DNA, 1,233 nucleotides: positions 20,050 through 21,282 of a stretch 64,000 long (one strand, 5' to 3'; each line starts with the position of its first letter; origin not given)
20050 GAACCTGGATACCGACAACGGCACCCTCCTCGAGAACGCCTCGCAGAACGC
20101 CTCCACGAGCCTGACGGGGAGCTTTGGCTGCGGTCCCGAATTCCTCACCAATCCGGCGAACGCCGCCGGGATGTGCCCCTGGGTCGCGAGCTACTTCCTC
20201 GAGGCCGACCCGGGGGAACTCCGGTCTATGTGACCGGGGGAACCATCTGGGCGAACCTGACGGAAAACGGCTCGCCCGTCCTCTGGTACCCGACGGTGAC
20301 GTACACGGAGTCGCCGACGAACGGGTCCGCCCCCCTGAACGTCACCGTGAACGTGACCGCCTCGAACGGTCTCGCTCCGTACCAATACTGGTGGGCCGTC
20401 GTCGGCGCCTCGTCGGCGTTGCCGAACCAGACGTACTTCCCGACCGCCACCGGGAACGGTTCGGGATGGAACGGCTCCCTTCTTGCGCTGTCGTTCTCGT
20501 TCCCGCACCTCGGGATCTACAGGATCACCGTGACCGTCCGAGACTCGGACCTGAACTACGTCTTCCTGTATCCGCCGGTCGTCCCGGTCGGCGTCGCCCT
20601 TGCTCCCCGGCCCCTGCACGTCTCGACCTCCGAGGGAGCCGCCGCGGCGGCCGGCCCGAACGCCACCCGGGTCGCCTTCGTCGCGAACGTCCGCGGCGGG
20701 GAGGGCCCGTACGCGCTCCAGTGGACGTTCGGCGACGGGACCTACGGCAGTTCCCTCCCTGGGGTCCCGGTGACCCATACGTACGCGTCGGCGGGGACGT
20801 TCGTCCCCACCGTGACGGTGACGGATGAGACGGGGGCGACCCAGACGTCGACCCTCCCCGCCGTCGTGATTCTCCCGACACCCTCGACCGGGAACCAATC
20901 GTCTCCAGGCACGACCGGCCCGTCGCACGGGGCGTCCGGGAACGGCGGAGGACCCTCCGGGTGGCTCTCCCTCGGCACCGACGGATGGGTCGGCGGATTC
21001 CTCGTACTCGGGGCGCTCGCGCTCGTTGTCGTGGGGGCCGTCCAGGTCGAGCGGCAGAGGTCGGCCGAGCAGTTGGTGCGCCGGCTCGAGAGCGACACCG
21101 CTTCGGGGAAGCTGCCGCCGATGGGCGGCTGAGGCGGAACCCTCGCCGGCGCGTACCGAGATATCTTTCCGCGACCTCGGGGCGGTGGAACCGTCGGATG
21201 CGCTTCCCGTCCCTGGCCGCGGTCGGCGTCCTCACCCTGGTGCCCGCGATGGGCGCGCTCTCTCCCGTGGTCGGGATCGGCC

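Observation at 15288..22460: Co-directional four-gene cluster linking a methyltransferase, a membrane coiled-coil pseudo-KaiC, a PKD glycoprotein and a PKD-anchored winged-helix regulator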

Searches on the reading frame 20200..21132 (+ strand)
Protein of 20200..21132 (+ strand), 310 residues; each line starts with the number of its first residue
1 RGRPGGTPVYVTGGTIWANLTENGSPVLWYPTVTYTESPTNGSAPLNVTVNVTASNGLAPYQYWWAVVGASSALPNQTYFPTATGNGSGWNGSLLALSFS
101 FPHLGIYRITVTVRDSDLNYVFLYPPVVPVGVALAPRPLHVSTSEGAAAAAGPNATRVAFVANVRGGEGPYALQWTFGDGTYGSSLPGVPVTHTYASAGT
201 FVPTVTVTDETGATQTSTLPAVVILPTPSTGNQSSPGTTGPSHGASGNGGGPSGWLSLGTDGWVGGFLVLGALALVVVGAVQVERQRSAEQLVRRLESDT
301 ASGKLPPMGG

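Call 4: search_protein_families(library=pfam, proteins=[window:20200-21132:+], max_evalue=0.1)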
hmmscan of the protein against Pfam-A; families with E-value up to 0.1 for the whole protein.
window:20200-21132:+ (310 aa): 4 families
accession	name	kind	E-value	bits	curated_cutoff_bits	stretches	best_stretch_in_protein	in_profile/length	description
PF18911.6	PKD_4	-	1e-12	48.4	27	1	157-219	21-81/85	PKD domain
PF00801.26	PKD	-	1.3e-12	47.9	23.5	1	152-218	11-76/80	PKD domain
PF02369.22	Big_1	-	0.043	14.3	34.9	0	181-217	28-65/93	Bacterial Ig-like domain (group 1)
PF22352.2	K319L-like_PKD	-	0.07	13.6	27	0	194-218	55-79/84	K319L-like, PKD domain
